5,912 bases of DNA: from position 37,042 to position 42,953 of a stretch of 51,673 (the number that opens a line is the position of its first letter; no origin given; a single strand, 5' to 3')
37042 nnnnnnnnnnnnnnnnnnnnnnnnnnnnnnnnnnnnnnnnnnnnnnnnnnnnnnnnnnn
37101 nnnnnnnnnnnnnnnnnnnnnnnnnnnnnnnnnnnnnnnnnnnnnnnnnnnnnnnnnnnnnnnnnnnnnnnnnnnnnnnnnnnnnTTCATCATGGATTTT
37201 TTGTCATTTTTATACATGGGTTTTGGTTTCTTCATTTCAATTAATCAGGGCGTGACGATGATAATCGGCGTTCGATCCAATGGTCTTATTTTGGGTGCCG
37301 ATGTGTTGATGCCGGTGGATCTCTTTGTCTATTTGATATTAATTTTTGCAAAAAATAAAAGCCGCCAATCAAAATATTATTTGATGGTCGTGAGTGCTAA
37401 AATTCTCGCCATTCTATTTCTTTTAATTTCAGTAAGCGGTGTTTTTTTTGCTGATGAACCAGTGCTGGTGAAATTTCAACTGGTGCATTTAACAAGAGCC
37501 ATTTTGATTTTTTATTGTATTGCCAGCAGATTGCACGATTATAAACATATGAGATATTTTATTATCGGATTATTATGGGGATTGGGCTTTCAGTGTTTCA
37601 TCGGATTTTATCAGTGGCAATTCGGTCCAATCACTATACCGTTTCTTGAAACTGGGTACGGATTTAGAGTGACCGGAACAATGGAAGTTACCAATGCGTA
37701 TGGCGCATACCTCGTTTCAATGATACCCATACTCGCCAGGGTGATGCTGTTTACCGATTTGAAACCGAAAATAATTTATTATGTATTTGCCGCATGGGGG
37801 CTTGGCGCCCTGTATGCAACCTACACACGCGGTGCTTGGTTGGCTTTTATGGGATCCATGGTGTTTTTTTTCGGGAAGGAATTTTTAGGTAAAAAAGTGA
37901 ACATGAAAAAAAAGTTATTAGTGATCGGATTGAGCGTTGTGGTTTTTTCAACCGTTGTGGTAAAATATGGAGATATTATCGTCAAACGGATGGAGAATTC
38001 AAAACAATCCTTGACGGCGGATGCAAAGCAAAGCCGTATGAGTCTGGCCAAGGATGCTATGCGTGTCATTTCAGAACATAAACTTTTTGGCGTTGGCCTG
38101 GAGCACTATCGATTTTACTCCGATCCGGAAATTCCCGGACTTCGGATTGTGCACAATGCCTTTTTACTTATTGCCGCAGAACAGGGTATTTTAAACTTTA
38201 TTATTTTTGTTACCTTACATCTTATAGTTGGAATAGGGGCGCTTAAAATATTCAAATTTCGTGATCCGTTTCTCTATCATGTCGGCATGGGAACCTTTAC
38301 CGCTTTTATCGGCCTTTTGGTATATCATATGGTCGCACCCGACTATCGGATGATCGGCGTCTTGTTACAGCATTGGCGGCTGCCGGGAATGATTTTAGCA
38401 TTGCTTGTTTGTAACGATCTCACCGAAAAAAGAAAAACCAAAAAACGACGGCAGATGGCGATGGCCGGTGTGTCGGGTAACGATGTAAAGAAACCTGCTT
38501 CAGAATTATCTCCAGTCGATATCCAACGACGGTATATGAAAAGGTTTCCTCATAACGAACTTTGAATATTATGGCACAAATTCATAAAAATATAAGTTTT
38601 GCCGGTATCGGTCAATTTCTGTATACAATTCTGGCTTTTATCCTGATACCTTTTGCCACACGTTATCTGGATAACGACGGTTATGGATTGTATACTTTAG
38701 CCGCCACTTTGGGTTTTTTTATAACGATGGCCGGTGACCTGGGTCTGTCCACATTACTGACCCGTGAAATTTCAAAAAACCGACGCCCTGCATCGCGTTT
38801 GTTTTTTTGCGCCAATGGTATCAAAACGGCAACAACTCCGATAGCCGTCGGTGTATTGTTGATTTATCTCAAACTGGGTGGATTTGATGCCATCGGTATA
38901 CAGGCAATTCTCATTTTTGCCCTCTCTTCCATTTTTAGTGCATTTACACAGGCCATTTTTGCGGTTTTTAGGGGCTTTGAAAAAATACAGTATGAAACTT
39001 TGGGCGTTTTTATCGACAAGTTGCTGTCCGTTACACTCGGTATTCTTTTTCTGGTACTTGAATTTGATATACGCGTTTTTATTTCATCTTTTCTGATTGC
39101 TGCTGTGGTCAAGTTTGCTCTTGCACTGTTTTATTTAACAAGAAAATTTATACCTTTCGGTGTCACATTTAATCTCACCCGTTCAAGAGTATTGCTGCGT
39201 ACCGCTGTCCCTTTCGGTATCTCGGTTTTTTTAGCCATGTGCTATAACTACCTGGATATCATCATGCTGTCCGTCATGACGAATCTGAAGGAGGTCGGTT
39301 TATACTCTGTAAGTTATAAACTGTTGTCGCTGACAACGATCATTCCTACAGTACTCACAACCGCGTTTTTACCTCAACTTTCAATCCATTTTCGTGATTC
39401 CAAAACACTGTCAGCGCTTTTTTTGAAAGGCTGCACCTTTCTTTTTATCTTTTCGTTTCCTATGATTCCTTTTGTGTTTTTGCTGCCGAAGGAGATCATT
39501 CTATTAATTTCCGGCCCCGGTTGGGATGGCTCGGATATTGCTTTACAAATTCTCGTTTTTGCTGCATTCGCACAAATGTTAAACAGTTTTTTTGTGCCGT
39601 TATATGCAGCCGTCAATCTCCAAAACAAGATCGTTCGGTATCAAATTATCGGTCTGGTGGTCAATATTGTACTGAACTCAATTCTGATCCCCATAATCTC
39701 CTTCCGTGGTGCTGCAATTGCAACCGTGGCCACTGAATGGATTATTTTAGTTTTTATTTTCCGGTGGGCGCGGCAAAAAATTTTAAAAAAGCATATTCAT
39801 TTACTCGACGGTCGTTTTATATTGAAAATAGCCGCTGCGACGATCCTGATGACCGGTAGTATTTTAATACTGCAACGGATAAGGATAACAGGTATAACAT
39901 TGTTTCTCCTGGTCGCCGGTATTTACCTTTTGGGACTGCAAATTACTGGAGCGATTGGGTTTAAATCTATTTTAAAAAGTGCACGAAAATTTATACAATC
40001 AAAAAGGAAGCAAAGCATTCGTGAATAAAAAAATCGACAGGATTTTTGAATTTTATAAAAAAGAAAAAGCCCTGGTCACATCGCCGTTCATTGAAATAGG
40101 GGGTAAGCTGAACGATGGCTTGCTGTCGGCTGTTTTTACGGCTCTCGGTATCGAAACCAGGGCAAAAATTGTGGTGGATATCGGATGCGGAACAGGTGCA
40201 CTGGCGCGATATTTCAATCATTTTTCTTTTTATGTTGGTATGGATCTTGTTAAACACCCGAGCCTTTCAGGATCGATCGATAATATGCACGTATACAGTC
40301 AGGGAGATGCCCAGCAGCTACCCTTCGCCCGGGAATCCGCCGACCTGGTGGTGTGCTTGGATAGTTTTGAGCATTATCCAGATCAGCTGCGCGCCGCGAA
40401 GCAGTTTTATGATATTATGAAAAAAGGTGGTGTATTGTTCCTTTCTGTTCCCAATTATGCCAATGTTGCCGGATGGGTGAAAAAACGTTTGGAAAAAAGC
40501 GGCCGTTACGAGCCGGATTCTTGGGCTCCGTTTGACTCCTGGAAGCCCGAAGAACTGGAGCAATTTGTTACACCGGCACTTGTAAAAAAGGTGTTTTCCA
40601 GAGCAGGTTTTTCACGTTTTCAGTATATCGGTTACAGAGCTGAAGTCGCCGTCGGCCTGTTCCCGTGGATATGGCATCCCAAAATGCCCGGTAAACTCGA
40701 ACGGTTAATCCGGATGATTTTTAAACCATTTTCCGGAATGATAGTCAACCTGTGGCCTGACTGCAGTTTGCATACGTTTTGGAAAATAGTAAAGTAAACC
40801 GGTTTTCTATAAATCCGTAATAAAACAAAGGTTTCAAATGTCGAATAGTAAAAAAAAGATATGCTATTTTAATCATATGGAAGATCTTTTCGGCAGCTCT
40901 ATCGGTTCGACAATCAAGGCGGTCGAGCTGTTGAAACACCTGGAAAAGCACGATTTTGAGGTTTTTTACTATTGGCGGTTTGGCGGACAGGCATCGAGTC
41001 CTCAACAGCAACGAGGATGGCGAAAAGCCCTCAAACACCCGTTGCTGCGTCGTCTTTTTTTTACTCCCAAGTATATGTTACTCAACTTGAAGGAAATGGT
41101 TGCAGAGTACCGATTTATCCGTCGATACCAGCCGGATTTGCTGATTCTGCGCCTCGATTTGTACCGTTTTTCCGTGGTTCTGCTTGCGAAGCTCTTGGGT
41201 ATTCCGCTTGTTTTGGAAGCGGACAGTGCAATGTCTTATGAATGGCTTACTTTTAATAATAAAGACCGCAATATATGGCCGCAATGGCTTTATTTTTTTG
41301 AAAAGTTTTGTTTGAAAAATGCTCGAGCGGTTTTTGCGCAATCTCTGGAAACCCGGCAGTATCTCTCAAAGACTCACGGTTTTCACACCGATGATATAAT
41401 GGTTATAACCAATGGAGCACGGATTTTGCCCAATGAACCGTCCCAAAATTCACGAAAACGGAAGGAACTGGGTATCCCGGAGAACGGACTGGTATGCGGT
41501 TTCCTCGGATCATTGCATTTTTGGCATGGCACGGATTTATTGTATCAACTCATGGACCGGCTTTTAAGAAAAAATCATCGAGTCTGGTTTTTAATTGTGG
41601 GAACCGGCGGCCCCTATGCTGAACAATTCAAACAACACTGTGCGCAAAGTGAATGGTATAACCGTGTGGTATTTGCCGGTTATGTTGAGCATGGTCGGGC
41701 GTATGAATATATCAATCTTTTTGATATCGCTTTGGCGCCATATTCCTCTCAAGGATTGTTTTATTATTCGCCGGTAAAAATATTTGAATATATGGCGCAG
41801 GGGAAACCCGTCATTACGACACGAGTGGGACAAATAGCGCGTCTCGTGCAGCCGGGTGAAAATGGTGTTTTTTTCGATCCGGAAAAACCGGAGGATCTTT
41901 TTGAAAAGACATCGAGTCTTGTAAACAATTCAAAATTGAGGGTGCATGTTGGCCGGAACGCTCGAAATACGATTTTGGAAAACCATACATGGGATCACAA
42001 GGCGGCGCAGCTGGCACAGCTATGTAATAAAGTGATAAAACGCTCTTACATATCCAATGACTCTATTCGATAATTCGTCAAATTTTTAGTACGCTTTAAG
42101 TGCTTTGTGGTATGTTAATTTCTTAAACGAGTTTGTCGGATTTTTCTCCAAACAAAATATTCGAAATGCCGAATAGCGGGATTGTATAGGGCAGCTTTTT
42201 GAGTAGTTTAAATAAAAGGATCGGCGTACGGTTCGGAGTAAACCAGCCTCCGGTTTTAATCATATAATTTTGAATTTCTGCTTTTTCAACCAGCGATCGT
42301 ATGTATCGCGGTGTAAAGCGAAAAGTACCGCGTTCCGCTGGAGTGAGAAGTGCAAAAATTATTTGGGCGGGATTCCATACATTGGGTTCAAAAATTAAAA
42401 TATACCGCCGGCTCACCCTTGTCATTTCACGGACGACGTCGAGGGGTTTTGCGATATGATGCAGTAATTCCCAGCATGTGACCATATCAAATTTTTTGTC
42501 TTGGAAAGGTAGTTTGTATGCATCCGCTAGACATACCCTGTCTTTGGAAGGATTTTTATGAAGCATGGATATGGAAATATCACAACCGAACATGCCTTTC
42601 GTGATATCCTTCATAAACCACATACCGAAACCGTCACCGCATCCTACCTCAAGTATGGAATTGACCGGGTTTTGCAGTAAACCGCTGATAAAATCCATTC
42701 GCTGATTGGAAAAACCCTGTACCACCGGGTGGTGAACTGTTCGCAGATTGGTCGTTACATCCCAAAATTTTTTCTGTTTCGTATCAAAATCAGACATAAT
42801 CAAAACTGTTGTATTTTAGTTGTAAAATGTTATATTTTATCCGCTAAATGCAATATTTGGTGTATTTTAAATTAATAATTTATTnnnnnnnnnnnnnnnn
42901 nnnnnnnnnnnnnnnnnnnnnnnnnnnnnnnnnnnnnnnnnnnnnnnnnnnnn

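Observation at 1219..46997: Wzx/Wzy-type locus fused to a multi-branch polyprenyl-phosphate-sugar / GT-C glycosylation system (~20 glycosyltransferases)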

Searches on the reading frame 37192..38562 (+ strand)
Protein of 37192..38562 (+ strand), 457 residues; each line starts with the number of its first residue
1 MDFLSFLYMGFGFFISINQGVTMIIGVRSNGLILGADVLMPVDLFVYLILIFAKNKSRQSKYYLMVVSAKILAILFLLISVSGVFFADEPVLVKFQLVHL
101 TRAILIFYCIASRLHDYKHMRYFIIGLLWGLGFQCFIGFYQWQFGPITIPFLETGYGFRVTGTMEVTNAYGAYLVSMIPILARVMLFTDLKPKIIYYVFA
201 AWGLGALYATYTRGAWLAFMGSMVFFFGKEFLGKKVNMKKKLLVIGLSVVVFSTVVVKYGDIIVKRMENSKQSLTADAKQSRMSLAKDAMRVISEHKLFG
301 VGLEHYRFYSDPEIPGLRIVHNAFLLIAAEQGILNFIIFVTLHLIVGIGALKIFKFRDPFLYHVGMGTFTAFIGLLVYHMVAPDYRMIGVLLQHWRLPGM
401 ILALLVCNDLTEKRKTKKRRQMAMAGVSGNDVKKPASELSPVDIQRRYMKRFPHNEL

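Call 6: search_protein_families(library=pfam, proteins=[window:37192-38562:+], max_evalue=0.001)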
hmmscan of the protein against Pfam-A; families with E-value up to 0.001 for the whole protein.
window:37192-38562:+ (457 aa): 1 family
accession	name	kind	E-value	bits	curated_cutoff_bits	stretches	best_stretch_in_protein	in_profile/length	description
PF04932.20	Wzy_C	-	4.9e-18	65.8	31.7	1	200-340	3-149/149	O-Antigen ligase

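Call 53: search_protein_families(library=ncbifam, proteins=[window:37192-38562:+], max_evalue=0.00001)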
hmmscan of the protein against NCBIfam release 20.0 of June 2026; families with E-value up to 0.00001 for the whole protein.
window:37192-38562:+ (457 aa): 1 family
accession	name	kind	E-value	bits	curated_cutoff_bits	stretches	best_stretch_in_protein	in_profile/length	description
TIGR00947.1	2A73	equivalog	3.7e-09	36.1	366.4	1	48-380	53-398/425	IctB family putative bicarbonate transporter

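Call 67: search_solved_structures(query=window:37192-38562:+, max_evalue=1)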
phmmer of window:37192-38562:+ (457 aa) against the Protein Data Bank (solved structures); distinct sequences matched with E-value up to 1: 0.

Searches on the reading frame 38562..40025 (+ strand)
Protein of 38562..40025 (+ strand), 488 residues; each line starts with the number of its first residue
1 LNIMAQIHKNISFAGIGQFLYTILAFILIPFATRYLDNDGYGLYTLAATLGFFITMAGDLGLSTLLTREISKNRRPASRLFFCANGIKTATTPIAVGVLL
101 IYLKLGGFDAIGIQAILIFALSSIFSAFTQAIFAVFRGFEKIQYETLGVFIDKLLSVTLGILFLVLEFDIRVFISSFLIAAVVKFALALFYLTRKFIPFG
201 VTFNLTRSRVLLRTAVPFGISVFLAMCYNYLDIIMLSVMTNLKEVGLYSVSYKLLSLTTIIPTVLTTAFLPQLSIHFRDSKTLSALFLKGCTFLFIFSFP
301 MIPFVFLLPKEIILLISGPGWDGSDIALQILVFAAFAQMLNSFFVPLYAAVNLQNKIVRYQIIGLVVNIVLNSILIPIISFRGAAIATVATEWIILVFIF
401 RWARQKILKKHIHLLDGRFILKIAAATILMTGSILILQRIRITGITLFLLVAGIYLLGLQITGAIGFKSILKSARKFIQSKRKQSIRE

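Call 6: search_protein_families(library=pfam, proteins=[window:38562-40025:+], max_evalue=0.001)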
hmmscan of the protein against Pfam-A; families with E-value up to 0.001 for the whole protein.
window:38562-40025:+ (488 aa): 2 families
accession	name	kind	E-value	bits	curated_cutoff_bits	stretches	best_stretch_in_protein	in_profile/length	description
PF01943.22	Polysacc_synt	-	7.9e-27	94.8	28.2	1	9-274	3-271/274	Polysaccharide biosynthesis protein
PF13440.11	Polysacc_synt_3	-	1.4e-15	57.8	23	1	33-323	3-290/293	Polysaccharide biosynthesis protein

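Call 53: search_protein_families(library=ncbifam, proteins=[window:38562-40025:+], max_evalue=0.00001)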
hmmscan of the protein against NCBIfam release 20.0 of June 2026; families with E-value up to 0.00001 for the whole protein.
window:38562-40025:+ (488 aa): 1 family
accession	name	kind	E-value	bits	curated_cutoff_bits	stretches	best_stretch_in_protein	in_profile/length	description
NF041871.1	Wzx_EPS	equivalog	2.5e-16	59.5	800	1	24-475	19-473/492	exopolysaccharide biosynthesis flippase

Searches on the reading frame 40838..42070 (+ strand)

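Call 6: search_protein_families(library=pfam, proteins=[window:40838-42070:+], max_evalue=0.001)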
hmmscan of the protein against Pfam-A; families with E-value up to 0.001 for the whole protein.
window:40838-42070:+ (411 aa): 5 families
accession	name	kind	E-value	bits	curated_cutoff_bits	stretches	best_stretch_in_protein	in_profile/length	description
PF00534.26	Glycos_transf_1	-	3.3e-27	95.6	26.4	1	206-377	4-171/172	Glycosyl transferases group 1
PF13692.12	Glyco_trans_1_4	-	1.5e-24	87.3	27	1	219-364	3-142/142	Glycosyl transferases group 1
PF13524.12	Glyco_trans_1_2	-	1.7e-18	67.4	25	1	245-393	11-143/144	Glycosyl transferase-like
PF13439.12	Glyco_transf_4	-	2.3e-15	57.5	28.5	1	28-193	8-165/170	Glycosyltransferase Family 4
PF13579.12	Glyco_trans_4_4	-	1e-09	39.4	29.7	1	68-193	46-158/158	Glycosyl transferase 4-like domain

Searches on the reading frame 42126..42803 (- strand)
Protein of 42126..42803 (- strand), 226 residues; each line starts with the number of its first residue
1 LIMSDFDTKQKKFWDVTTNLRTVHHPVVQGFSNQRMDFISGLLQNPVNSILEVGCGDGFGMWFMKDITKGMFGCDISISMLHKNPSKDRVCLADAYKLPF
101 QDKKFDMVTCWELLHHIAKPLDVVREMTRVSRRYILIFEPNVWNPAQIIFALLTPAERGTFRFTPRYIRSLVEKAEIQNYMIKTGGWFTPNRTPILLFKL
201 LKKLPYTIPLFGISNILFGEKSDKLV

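Call 6: search_protein_families(library=pfam, proteins=[window:42126-42803:-], max_evalue=0.001)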
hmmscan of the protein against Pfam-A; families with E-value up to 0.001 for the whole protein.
window:42126-42803:- (226 aa): 6 families
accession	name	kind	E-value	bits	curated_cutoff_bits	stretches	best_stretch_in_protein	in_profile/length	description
PF08241.18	Methyltransf_11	-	9.8e-15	55.4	21.2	1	51-132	1-88/95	Methyltransferase domain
PF13649.12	Methyltransf_25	-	1.5e-12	48.4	27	1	50-131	1-93/97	Methyltransferase domain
PF13489.12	Methyltransf_23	-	9.2e-09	35.7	27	1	41-142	15-121/164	Methyltransferase domain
PF08242.18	Methyltransf_12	-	1.2e-08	36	30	1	51-130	1-91/98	Methyltransferase domain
PF13847.12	Methyltransf_31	-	1.4e-08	35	27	1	48-132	5-102/145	Methyltransferase domain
PF07021.18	MetW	-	2.2e-05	24.6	21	1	47-141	14-111/193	Methionine biosynthesis protein MetW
